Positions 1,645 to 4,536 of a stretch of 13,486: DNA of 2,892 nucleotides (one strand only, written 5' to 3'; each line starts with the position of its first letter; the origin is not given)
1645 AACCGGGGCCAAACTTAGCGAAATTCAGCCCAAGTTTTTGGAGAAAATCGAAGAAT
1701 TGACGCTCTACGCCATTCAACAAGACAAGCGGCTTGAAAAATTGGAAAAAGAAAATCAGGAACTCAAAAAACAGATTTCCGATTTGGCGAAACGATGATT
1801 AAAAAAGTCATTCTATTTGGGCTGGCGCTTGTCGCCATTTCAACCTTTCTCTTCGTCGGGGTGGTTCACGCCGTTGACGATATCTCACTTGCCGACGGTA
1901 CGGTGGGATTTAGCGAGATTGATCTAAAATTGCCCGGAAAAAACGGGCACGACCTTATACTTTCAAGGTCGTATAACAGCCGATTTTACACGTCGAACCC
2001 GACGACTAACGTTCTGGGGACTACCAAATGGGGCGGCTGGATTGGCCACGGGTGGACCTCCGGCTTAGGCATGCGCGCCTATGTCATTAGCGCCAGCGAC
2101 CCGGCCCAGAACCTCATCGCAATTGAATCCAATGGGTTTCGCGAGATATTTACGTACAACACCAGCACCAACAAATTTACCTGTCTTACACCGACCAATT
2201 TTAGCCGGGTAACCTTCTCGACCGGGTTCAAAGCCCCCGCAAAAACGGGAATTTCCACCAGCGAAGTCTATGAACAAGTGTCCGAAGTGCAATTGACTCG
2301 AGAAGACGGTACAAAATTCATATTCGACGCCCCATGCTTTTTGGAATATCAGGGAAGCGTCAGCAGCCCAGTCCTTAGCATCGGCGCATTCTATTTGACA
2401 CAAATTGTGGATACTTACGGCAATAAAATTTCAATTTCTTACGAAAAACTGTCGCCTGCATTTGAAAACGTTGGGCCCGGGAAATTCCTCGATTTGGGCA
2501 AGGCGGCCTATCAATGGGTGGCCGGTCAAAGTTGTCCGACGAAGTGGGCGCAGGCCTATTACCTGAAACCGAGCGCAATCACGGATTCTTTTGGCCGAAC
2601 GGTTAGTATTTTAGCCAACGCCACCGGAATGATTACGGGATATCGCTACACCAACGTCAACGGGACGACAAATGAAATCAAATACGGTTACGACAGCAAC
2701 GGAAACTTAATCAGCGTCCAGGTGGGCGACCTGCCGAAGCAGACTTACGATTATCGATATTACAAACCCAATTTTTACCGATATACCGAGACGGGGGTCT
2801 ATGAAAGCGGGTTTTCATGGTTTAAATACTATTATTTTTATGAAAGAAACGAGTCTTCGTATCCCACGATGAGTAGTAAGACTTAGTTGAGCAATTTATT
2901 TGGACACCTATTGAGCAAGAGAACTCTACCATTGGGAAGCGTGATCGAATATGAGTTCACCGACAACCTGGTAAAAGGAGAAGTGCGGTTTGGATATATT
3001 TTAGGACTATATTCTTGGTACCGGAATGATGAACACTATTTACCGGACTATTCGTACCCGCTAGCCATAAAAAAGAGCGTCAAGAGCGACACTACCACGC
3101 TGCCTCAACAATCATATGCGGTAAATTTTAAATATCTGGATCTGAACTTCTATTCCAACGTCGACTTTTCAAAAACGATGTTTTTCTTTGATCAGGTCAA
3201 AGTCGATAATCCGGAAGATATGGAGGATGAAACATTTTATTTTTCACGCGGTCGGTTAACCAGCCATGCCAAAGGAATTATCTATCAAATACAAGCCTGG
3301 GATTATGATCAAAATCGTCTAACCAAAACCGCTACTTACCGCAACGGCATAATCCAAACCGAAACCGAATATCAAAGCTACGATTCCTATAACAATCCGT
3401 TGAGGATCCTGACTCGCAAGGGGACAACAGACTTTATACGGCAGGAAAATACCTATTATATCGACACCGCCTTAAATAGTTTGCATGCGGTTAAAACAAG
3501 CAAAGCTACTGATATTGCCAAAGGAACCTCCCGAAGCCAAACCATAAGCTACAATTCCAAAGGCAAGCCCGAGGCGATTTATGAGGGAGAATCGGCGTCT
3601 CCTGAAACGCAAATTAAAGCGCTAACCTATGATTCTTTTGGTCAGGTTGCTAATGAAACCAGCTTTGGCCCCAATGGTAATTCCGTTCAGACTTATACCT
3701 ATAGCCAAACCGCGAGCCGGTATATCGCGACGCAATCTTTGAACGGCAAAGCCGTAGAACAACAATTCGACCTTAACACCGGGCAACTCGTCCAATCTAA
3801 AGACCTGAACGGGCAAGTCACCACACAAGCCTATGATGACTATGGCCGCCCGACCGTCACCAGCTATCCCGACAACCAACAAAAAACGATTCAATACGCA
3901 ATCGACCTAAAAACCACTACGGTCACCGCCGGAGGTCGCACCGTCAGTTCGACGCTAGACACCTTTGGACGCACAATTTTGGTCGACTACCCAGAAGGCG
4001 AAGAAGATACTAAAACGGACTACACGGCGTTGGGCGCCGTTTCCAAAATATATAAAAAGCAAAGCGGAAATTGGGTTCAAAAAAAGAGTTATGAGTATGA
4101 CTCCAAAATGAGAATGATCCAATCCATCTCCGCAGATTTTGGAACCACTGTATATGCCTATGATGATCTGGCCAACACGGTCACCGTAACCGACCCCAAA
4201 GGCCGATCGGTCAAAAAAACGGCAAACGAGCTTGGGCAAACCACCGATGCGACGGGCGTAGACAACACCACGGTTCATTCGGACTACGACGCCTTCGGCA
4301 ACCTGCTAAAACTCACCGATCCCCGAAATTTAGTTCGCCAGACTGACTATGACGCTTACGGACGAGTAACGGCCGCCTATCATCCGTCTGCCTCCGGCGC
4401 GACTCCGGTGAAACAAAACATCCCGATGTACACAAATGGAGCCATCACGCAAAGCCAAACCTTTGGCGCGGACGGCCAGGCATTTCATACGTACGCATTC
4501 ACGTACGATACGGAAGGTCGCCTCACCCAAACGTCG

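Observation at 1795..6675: A roughly 4.9-kb rhs reading frame interrupted by one in-frame amber codon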

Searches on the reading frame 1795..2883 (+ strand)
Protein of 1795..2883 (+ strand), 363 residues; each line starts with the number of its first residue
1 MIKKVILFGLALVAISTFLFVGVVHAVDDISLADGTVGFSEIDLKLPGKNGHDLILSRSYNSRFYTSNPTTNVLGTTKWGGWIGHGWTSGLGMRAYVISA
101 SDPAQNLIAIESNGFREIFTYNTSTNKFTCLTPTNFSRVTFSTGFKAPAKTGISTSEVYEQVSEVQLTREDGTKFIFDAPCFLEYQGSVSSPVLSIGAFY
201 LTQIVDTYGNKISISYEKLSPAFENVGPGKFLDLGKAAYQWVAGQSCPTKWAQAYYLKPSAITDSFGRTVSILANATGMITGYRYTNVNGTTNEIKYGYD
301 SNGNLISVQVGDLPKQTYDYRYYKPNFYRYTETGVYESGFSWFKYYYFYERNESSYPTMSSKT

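Call 7: search_protein_families(library=pfam, proteins=[window:1795-2883:+], max_evalue=0.01)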
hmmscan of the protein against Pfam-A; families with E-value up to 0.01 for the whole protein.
window:1795-2883:+ (363 aa): 2 families
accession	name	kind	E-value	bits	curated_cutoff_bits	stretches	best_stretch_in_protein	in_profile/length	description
PF20148.4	DUF6531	-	3.4e-06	27.7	24.1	1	28-96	2-55/74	Domain of unknown function (DUF6531)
PF05593.20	RHS_repeat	-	0.00032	21.5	22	0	276-309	3-32/38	RHS Repeat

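Call 8: find_encoding_contigs(protein=window:1795-2883:+, flank=10000, max_places=6)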
Protein window:1795-2883:+ (363 aa): 2 contigs read that carry it; 2 places shown.
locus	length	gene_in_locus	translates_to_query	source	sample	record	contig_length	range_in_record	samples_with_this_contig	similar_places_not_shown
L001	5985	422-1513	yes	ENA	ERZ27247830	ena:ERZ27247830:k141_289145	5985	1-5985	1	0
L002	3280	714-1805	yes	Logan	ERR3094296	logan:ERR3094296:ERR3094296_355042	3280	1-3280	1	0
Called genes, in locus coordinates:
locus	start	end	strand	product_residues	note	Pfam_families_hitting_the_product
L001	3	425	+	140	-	?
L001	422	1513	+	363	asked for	PF20148:DUF6531 (weak)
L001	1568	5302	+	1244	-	PF05593:RHS_repeat (faint), PF25023:TEN_YD-shell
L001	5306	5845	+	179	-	PF06271:RDD (weak)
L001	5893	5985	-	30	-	?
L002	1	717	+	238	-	?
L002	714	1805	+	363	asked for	PF20148:DUF6531 (weak)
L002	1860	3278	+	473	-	?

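Call 27: search_protein_families(library=ncbifam, proteins=[window:1795-2883:+], max_evalue=0.01)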
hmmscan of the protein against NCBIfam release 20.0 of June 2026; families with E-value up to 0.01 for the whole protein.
window:1795-2883:+ (363 aa): 0 families

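Call 34: find_related_loci(query=window:1795-2883:+, collection=viral_contigs, flank=8000)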
Query window:1795-2883:+ (363 aa) in viral_contigs; peptide patterns used: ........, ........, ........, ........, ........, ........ (x = any residue, [..] = any of these).
26 stretches matched a pattern, but none encodes a relative of the query by tblastn (E <= 1e-3).

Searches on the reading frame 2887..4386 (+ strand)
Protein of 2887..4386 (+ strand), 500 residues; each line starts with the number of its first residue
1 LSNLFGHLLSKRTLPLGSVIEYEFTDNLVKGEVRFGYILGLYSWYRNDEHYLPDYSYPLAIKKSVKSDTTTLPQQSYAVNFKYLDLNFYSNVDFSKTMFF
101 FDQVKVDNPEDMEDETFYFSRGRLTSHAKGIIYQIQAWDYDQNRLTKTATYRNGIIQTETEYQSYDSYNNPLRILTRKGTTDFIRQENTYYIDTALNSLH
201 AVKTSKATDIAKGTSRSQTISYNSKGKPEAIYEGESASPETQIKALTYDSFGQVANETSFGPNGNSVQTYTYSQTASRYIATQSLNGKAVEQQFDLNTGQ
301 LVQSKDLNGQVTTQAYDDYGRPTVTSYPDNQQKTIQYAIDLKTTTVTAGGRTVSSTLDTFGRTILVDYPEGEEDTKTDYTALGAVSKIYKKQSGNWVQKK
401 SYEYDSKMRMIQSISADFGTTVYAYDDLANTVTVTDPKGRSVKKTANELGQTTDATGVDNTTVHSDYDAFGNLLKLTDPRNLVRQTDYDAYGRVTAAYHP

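Call 20: find_homologous_proteins(query=window:2887-4236:+, max_evalue=0.00001)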
Query window:2887-4236:+ (450 aa): 1 proteins with E <= 0.00001 among 6310 candidates.
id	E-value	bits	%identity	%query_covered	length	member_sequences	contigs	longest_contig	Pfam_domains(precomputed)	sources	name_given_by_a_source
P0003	4.6e-11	60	39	32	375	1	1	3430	PF05593.20,PF25023.2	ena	-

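Call 63: find_related_loci(query=window:2887-4386:+, collection=metagenome_contigs, flank=6000)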
Query window:2887-4386:+ (500 aa) in metagenome_contigs; peptide patterns used: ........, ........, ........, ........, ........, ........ (x = any residue, [..] = any of these).
35 stretches matched a pattern, but none encodes a relative of the query by tblastn (E <= 1e-3).
